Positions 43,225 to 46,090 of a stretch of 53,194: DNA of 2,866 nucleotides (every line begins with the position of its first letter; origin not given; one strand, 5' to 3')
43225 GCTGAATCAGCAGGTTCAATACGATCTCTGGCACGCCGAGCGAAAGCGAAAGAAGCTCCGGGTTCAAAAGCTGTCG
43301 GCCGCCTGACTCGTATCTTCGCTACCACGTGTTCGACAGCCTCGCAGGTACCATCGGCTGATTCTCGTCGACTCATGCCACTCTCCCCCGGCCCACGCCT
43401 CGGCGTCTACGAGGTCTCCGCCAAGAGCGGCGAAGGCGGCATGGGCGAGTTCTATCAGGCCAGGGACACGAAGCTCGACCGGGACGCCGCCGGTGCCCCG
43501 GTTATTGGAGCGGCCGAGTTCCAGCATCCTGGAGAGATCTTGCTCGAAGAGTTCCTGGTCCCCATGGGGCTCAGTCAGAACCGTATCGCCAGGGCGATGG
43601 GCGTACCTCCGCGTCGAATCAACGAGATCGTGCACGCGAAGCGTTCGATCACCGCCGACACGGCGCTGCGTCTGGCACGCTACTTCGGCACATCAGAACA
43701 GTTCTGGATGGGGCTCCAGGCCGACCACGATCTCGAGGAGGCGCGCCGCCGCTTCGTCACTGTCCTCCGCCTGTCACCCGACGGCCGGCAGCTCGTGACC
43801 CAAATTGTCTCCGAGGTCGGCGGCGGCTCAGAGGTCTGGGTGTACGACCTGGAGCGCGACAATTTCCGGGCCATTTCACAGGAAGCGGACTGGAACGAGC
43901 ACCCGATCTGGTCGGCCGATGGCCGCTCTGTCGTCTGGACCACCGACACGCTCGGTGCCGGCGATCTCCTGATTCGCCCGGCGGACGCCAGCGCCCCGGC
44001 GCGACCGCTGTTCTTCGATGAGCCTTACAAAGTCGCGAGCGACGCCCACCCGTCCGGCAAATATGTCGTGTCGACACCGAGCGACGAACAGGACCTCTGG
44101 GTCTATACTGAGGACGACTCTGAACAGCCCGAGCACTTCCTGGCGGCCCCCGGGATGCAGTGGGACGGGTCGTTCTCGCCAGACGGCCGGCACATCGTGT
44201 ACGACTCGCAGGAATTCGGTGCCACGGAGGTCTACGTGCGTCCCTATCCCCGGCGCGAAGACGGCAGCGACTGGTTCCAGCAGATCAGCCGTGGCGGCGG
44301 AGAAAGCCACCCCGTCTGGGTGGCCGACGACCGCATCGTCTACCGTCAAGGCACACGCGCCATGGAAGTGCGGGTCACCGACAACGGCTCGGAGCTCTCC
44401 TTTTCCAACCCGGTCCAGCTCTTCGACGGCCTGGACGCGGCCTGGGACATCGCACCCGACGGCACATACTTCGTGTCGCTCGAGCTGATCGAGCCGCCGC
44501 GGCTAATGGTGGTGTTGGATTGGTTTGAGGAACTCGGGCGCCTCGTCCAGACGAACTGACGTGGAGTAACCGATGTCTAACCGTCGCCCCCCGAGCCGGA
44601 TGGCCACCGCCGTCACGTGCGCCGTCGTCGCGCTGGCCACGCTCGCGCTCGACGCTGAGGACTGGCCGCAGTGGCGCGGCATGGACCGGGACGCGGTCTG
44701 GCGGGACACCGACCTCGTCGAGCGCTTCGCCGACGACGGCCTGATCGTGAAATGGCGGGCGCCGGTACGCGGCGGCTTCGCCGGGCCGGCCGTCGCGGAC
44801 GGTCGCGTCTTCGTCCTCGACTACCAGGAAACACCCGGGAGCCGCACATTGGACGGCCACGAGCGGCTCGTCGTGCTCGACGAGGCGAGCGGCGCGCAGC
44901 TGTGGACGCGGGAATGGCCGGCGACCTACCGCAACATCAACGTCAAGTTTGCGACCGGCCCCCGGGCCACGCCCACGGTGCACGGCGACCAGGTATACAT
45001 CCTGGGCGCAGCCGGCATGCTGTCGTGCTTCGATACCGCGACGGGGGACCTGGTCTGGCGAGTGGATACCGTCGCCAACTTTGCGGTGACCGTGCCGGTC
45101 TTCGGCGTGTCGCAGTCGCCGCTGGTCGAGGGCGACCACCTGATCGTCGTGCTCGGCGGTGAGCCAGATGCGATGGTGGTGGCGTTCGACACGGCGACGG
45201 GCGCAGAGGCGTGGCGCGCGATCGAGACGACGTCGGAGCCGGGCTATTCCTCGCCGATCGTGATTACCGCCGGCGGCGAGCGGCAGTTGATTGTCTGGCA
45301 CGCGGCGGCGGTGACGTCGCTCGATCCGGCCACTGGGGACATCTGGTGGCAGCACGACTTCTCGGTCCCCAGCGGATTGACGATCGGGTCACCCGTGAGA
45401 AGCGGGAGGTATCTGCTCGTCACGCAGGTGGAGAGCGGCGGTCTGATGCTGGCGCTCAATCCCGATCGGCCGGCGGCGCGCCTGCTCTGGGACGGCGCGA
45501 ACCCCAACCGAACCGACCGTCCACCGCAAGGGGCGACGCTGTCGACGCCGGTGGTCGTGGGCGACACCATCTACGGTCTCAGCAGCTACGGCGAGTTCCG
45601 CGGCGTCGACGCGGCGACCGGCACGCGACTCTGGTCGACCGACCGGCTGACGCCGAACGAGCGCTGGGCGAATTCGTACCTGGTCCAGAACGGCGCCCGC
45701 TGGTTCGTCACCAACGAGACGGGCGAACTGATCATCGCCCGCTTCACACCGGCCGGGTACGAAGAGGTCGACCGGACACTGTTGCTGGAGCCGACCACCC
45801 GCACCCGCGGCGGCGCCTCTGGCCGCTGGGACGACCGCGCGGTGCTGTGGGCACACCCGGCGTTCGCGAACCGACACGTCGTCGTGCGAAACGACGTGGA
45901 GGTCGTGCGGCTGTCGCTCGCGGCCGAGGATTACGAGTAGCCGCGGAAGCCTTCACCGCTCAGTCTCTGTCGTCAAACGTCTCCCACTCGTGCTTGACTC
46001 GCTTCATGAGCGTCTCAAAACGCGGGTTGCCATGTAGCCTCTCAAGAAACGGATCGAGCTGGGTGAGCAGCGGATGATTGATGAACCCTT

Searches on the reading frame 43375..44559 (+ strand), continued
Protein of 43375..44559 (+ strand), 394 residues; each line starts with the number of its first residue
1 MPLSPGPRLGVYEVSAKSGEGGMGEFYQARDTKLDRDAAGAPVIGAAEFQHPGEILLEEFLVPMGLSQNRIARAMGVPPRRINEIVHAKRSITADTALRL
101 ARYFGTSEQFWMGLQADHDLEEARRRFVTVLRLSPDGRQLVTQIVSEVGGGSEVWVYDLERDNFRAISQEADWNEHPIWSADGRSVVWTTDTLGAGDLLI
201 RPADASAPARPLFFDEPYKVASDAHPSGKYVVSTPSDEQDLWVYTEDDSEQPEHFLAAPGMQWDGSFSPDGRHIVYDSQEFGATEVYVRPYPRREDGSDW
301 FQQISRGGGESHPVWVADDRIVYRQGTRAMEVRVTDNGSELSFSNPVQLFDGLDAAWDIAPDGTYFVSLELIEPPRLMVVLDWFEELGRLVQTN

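Call 49: fold_search(model_id=the predicted structure, library=pdb)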
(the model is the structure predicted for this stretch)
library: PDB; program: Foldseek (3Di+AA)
matches with E <= 10: 1716; with E <= 0.001: 1064
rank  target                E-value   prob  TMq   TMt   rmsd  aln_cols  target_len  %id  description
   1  2hqs_A                3.3e-12  1.00  0.45  0.43  15.7       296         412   16  Crystal structure of TolB/Pal complex (released 2007-04-03)
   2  2w8b_A                3.5e-12  1.00  0.45  0.43  19.1       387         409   14  Crystal structure of processed TolB in complex with Pal (released 2009-02-17)
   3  2w8b_B                6.6e-12  1.00  0.45  0.44  15.9       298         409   17  Crystal structure of processed TolB in complex with Pal (released 2009-02-17)
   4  2hqs_B                1.2e-11  1.00  0.45  0.44  15.7       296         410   16  Crystal structure of TolB/Pal complex (released 2007-04-03)
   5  1crz                  1.4e-11  1.00  0.46  0.45  15.1       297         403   18  CRYSTAL STRUCTURE OF THE E. COLI TOLB PROTEIN (released 2000-08-16)
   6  4pwz_B                2.8e-11  1.00  0.47  0.46  15.7       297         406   18  Crystal structure of TolB protein from Yersinia pestis CO92 (released 2014-04-02)
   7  3iax_A                2.9e-11  1.00  0.45  0.44  15.9       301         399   18  The crystal structure of the TolB box of Colicin A in complex with TolB reveals important differences in the recruitme (released 2009-10-13)
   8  1c5k                  3.6e-11  1.00  0.44  0.44  15.9       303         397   17  THE STRUCTURE OF TOLB, AN ESSENTIAL COMPONENT OF THE TOL-DEPENDENT TRANSLOCATION SYSTEM AND ITS INTERACTIONS WITH THE TR (released 2000-12-06)
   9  4pwz_A                5.6e-11  1.00  0.47  0.46   6.4       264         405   18  Crystal structure of TolB protein from Yersinia pestis CO92 (released 2014-04-02)
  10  4r40_A                7.3e-11  1.00  0.46  0.44  15.9       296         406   19  Crystal Structure of TolB/Pal complex from Yersinia pestis. (released 2014-09-03)
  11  6igp_A                8.1e-11  1.00  0.42  0.30   6.4       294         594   16  Crystal structure of S9 peptidase (inactive state)from Deinococcus radiodurans R1 in P212121 (released 2018-11-14)
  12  6pnv                  9.0e-11  1.00  0.45  0.43  13.4       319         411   16  1.42 Angstrom Resolution Crystal Structure of Translocation Protein TolB from Salmonella enterica (released 2019-07-17)
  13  9a2l_MODEL_1_A        9.5e-11  1.00  0.47  0.43  16.5       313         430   16  Model of E. coli TolB by in-cell photo-crosslinking MS and deep learning (released 2023-02-24)
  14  6igr_D                1.1e-10  1.00  0.42  0.30   6.6       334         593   15  Crystal structure of S9 peptidase (S514A mutant in inactive state) from Deinococcus radiodurans R1 (released 2018-11-14)
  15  4r40_C                1.2e-10  1.00  0.49  0.47   4.5       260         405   18  Crystal Structure of TolB/Pal complex from Yersinia pestis. (released 2014-09-03)
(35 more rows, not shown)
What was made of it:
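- On TolB-like/PD40 six-bladed beta-propeller fold: Foldseek hits TolB 2hqs at E=3e-12 (call 49).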

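Call 61: search_protein_representatives(protein=window:43375-44556:+)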
Query: 394 residues. Proteins with E-value up to 0.001 (for the whole library): 62363; up to 1e-10: 20258; up to 1e-30: 185. The best 150 are listed.
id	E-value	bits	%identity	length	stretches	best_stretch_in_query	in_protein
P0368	2.0e-127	442.4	64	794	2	119-393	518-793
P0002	2.2e-127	442.2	66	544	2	119-392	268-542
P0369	2.1e-51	191.9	40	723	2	123-391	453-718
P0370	1.4e-43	166.2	42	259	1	132-391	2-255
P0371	2.4e-42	162.1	39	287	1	122-391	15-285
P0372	8.0e-40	153.8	35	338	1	131-387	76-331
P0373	1.2e-39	153.2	36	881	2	125-390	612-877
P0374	2.4e-39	152.2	38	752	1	131-393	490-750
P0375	4.9e-39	151.3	39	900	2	131-391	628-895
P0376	1.3e-38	149.8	42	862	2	127-383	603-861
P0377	3.4e-38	148.5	40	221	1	176-391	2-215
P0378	8.0e-38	147.2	34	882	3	118-391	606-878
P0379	8.4e-38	147.2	48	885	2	131-389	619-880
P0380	1.0e-37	146.9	42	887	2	127-394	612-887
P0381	1.9e-37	146.0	36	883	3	109-394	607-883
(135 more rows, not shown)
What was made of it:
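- The architecture is unique (call 61).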

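Call 71: fold_search(model_id=the predicted structure, library=pdb)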
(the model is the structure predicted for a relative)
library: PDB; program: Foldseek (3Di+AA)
matches with E <= 10: 1897; with E <= 0.001: 1608
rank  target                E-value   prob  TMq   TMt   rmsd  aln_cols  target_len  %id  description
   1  7mq8_LQ               1.6e-14  1.00  0.35  0.24  17.2       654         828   13  Cryo-EM structure of the human SSU processome, state pre-A1 (released 2021-09-22)
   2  5gje_B                2.8e-14  1.00  0.33  0.30  21.8       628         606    9  Three-dimensional reconstruction of human LRP6 ectodomain complexed with Dkk1 (released 2017-01-18)
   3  3s2k_B                2.8e-14  1.00  0.33  0.30  21.8       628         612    9  Structural basis of Wnt signaling inhibition by Dickkopf binding to LRP5/6. (released 2011-11-02)
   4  8dvn_A                4.3e-14  1.00  0.33  0.30  21.7       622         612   10  Crystal structure of LRP6 E3E4 in complex with disulfide constrained peptide E3.10 (released 2023-03-29)
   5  3s8z_A                6.0e-14  1.00  0.33  0.30  22.0       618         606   10  Crystal structure of LRP6-E3E4 (released 2011-10-26)
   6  3s2k_A                7.6e-14  1.00  0.32  0.29  22.1       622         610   10  Structural basis of Wnt signaling inhibition by Dickkopf binding to LRP5/6. (released 2011-11-02)
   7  2ymu_A                8.8e-14  1.00  0.34  0.32  16.8       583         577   13  Structure of a highly repetitive propeller structure (released 2012-10-17)
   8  8dvl_A                1.2e-13  1.00  0.32  0.29  21.9       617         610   10  Crystal structure of LRP6 E3E4 in complex with disulfide constrained peptide E3.18 (released 2023-03-29)
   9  3s8v_A                1.3e-13  1.00  0.33  0.30  21.8       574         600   10  Crystal structure of LRP6-Dkk1 complex (released 2011-10-26)
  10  6h15_A                1.6e-13  1.00  0.32  0.29  21.8       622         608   10  Structure of LRP6 P3E3P4E4 in complex with VHH L-P2-B10 (released 2019-01-30)
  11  7d4i_B1               1.6e-13  1.00  0.32  0.23  16.4       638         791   12  Cryo-EM structure of 90S small ribosomal precursors complex with the DEAH-box RNA helicase Dhr1 (State F) (released 2021-10-06)
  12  9n73_LO               2.1e-13  1.00  0.31  0.22  16.0       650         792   11  SSU processome maturation and disassembly, State G (released 2025-10-29)
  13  9n6z_LO               2.9e-13  1.00  0.32  0.23  20.3       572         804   11  SSU processome maturation and disassembly, State D (released 2025-11-05)
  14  4a0p_A                3.3e-13  1.00  0.33  0.30  21.9       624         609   10  Crystal structure of LRP6P3E3P4E4 (released 2011-10-26)
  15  8dvm_A                4.4e-13  1.00  0.32  0.29  22.0       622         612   10  Crystal structure of LRP6 E3E4 in complex with disulfide constrained peptide E3.6 (released 2023-03-29)
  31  2hqs_A                6.3e-12  1.00  0.34  0.45  22.4       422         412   11  Crystal structure of TolB/Pal complex (released 2007-04-03)
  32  2hqs_B                8.0e-12  1.00  0.35  0.45  22.8       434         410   12  Crystal structure of TolB/Pal complex (released 2007-04-03)
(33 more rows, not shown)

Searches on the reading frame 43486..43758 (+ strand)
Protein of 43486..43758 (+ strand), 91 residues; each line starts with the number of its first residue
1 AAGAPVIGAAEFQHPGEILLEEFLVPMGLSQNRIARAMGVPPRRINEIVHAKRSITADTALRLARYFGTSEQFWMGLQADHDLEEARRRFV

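Call 51: find_homologous_proteins(query=window:43486-43758:+, max_evalue=1e-10)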
Query seq(91 aa) (91 aa): 7995 proteins with E <= 1e-10 among 8000 candidates; the best 120 are listed.
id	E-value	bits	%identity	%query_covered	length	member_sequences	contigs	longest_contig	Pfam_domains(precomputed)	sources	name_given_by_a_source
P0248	5.4e-43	163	99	85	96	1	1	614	PF01381.29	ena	-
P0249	6.2e-43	162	99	85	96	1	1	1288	PF01381.29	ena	-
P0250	8.6e-43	162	97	85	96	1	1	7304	PF01381.29,PF13560.13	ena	-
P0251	2.0e-42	161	96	85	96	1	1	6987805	PF01381.29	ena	-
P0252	7.1e-42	159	96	85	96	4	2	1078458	PF01381.29,PF13560.13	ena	-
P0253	7.6e-42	159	95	80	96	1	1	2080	PF01381.29,PF13560.13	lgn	-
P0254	7.4e-41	156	95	85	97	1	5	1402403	PF12844.14,PF01381.29,PF13560.13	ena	-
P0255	1.6e-40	155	94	85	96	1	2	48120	PF12844.14,PF01381.29,PF13560.13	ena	-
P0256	2.8e-40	154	93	80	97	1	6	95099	PF01381.29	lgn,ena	-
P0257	4.9e-40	153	91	85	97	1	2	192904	PF01381.29,PF13560.13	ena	-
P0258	5.0e-40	153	93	80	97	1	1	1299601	PF01381.29,PF13560.13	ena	-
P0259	8.3e-40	152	92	85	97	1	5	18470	PF12844.14,PF01381.29,PF13560.13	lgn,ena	-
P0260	1.4e-39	152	92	85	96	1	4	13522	PF01381.29,PF13560.13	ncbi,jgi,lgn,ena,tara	tara:strand:+ start:519 stop:809 length:291 start_codon:yes stop_codon:yes gene_type:complete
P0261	2.1e-39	151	84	98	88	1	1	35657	PF01381.29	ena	-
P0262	2.8e-39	151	88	85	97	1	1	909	PF01381.29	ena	-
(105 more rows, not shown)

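Call 53: search_solved_structures(query=window:43486-43758:+, max_evalue=0.001, show_alignments=2)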
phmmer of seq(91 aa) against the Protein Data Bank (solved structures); distinct sequences matched with E-value up to 0.001: 12.
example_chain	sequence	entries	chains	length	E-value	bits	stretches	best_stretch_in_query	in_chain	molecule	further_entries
7csv_A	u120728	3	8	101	1.3e-18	70.3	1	14-86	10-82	HTH cro/C1-type domain-containing protein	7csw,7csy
6jpi_A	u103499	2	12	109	1.6e-18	70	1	14-86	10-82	HTH cro/C1-type domain-containing protein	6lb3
3trb_A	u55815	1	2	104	1.8e-18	69.9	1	14-88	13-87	Virulence-associated protein I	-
6f8s_A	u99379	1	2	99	1.3e-14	57.5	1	14-88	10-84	XRE family transcriptional regulator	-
6f8h_A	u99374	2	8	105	1.6e-14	57.3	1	14-88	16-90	XRE family transcriptional regulator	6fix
2eby_A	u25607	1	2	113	8.9e-12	48.5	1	14-87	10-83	Putative HTH-type transcriptional regulator ybaQ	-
4mcx_A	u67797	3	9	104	3.7e-11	46.6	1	12-87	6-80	Antidote protein | Antitoxin HigA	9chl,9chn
6chv_A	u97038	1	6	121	4.3e-11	46.3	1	11-87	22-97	Antitoxin HigA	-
6cf1_A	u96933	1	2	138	5.6e-11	46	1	11-87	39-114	Antitoxin HigA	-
4mct_A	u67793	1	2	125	5.8e-11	45.9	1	12-87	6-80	Antidote protein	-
3cec_A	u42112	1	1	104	2.5e-09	40.7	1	14-84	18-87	Putative antidote protein of plasmid maintenance system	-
2icp_A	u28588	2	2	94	3.4e-08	37.1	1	11-88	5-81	antitoxin higa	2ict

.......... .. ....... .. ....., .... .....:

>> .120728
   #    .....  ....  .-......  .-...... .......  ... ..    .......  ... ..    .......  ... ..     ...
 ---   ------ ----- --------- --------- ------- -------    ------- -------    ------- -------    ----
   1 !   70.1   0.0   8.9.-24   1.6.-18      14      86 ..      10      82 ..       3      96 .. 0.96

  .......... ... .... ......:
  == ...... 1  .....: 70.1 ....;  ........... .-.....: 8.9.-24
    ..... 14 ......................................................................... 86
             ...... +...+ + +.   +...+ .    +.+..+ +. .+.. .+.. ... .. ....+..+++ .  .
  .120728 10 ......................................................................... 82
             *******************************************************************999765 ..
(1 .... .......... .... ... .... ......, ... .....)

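Call 55: find_encoding_contigs(protein=P0250, flank=6000, max_places=3)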
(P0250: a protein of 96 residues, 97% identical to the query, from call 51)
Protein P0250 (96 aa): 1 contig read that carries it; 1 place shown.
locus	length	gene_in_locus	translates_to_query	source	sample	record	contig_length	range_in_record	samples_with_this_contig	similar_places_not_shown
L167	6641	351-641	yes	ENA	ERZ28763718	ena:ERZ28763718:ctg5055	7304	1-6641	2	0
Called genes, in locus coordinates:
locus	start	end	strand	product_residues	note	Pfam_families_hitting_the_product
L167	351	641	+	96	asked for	PF01381:HTH_3, PF13560:HTH_31 (faint)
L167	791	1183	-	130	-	-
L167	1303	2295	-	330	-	-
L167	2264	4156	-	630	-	PF07969:Amidohydro_3, PF01979:Amidohydro_1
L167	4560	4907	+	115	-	-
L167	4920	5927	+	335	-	-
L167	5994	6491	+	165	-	PF00144:Beta-lactamase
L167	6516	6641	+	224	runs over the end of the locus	PF00144:Beta-lactamase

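Call 56: find_encoding_contigs(protein=P0249, flank=6000, max_places=3)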
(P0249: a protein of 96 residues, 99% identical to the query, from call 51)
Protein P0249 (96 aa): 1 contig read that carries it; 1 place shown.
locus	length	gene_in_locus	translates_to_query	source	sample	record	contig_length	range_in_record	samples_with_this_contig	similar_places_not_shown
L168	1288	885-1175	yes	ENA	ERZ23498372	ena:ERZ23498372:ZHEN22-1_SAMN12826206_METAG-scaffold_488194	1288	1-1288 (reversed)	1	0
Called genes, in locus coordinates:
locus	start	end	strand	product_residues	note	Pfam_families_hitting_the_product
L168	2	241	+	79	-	?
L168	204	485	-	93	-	-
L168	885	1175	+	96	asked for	PF01381:HTH_3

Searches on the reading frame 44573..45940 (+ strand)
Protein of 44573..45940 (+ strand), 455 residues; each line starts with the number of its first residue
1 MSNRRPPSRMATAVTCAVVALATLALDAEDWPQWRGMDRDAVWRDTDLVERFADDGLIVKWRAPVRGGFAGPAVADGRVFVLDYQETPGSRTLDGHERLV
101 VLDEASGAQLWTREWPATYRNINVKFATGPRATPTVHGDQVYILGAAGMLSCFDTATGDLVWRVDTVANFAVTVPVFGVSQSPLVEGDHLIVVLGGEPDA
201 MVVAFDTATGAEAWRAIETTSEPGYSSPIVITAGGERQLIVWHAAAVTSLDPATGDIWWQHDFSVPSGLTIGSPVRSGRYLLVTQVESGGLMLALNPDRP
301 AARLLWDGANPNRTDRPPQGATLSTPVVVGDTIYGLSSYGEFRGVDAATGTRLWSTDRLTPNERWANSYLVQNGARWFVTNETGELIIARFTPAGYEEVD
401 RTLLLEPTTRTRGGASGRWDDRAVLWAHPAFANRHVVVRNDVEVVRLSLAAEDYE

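Call 3: search_protein_families(library=pfam, proteins=[window:44573-45940:+], max_evalue=0.1)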
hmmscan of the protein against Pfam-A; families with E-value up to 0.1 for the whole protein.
window:44573-45940:+ (455 aa): 5 families
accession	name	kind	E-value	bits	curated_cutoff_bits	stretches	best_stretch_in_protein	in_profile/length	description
PF13360.13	PQQ_2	-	4.2e-36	125.2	27.6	3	97-356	3-233/233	Outer membrane protein assembly factor BamB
PF01011.28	PQQ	-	1.1e-12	48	26.7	1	313-366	40-93/595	Glucose/ethanol/alcohol dehydrogenase, beta-propeller domain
PF13570.13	Beta-prop_ACSF4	-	1e-08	35.4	133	1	123-334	128-316/329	Beta-alanine-activating enzyme, beta-propeller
PF25293.1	Beta-prop_EMC1_N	-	0.0006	20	34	1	138-265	31-149/219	EMC1 N-terminal beta-propeller domain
PF23727.1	Beta-prop_FAM234A_B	-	0.0025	16.8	26.4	0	237-275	92-130/467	FAM234A/B beta-propeller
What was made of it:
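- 44573..45940 (+): PQQ_2/BamB-like beta-propeller gene 13 nt downstream, with its own GGAG. It is conserved and probably co-transcribed with the ORF. Pfam PQQ_2 125 bits (call 3).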

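Call 68: find_encoding_contigs(protein=window:44573-45940:+, flank=4000, max_places=10)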
Protein window:44573-45940:+ (455 aa): 5 contigs read that carry it; 5 places shown.
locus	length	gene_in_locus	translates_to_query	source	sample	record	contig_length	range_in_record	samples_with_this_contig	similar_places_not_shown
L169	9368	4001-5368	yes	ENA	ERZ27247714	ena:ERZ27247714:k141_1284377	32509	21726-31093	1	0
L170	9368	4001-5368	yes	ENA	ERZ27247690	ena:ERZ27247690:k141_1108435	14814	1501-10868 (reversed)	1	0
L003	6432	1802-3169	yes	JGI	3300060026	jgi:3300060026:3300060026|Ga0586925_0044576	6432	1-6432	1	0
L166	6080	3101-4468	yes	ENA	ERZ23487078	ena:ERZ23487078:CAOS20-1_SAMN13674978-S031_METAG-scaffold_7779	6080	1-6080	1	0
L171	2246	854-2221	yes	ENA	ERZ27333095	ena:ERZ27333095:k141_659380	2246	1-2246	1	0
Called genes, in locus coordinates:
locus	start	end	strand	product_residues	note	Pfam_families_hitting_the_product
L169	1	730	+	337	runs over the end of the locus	PF17396:DUF1611_N, PF07755:DUF1611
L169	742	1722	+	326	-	PF02746:MR_MLE_N, PF13378:MR_MLE_C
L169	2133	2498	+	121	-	PF01850:PIN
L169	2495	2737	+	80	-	PF01381:HTH_3 (weak)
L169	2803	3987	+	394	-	PF01381:HTH_3, PF26550:Tricorn_2nd (faint), PF07676:PD40 (faint), PF26549:Tricorn_N (weak)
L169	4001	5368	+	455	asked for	PF01011:PQQ (faint), PF13360:PQQ_2, PF13570:Beta-prop_ACSF4 (weak), PF13360:PQQ_2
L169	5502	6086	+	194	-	-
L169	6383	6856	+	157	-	PF07676:PD40, PF26549:Tricorn_N (weak)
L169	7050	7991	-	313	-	PF03328:HpcH_HpaI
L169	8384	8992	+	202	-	PF01135:PCMT, PF00398:RrnaAD, PF13489:Methyltransf_23, PF13847:Methyltransf_31, PF08241:Methyltransf_11, PF08242:Methyltransf_12 (weak), PF13649:Methyltransf_25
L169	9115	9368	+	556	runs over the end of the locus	?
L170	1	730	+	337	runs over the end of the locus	PF17396:DUF1611_N, PF07755:DUF1611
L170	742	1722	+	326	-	PF02746:MR_MLE_N, PF13378:MR_MLE_C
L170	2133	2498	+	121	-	PF01850:PIN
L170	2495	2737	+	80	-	PF01381:HTH_3 (weak)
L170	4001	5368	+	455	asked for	PF01011:PQQ (faint), PF13360:PQQ_2, PF13570:Beta-prop_ACSF4 (weak), PF13360:PQQ_2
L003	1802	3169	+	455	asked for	PF01011:PQQ (faint), PF13360:PQQ_2, PF13570:Beta-prop_ACSF4 (weak), PF13360:PQQ_2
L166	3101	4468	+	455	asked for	PF01011:PQQ (faint), PF13360:PQQ_2, PF13570:Beta-prop_ACSF4 (weak), PF13360:PQQ_2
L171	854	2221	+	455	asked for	PF01011:PQQ (faint), PF13360:PQQ_2, PF13570:Beta-prop_ACSF4 (weak), PF13360:PQQ_2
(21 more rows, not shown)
